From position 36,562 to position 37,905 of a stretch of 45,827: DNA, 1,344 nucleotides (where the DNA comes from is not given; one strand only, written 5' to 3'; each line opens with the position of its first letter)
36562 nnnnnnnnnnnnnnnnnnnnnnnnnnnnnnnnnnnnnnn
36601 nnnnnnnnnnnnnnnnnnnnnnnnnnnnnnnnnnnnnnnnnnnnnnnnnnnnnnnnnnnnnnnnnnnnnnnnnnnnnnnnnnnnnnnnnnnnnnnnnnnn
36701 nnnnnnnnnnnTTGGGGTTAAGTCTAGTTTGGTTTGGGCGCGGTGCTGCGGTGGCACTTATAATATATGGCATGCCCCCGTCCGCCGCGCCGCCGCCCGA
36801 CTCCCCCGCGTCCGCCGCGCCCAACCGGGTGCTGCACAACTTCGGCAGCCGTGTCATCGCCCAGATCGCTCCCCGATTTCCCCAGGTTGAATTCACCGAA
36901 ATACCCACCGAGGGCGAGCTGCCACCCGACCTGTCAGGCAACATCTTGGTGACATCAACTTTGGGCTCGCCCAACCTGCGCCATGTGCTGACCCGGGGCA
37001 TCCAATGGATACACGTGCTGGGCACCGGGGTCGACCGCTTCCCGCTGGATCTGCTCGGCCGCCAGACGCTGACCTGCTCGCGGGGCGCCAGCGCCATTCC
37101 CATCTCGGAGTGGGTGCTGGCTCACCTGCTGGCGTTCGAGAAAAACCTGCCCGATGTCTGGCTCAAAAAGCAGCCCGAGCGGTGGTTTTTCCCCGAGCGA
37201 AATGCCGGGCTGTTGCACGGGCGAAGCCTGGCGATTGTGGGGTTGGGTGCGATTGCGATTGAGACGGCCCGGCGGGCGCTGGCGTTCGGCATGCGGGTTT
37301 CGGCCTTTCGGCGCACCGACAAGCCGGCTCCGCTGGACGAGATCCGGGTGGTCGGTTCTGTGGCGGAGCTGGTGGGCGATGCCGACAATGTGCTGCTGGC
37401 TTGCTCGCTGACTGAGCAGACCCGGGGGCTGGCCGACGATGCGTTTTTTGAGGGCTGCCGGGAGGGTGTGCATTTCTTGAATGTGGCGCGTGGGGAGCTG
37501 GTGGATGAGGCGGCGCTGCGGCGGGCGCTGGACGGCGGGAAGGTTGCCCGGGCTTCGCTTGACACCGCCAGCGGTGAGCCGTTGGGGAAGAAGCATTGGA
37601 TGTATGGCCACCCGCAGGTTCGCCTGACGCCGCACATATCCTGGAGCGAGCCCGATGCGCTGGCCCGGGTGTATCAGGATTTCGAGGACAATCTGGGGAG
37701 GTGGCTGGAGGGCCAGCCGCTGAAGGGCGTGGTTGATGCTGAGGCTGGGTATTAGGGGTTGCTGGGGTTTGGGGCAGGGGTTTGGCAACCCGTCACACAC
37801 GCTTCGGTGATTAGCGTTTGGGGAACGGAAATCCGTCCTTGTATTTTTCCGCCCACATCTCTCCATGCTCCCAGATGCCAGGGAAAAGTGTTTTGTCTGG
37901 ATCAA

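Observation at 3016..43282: Recurrent tandem duplications with a preferred 18-bp period at unrelated loci, both coding and intergenic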

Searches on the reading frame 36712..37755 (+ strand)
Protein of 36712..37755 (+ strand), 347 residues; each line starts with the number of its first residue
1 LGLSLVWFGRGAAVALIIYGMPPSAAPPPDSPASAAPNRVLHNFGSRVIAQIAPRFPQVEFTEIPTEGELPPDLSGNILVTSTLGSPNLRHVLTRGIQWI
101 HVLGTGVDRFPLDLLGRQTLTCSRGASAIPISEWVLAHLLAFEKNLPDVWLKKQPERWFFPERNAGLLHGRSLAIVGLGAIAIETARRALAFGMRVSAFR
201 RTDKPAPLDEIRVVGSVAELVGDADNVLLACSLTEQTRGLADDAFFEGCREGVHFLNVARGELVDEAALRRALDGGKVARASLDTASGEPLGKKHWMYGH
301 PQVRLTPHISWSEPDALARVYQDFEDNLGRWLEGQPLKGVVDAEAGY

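Call 62: search_protein_families(library=pfam, proteins=[window:36712-37755:+])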
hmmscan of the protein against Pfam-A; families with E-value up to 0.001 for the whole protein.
window:36712-37755:+ (347 aa): 1 family
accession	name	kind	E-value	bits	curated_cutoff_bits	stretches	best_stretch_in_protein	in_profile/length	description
PF02826.25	2-Hacid_dh_C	-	1.3e-38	132.6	25.1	1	136-310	1-178/178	D-isomer specific 2-hydroxyacid dehydrogenase, NAD binding domain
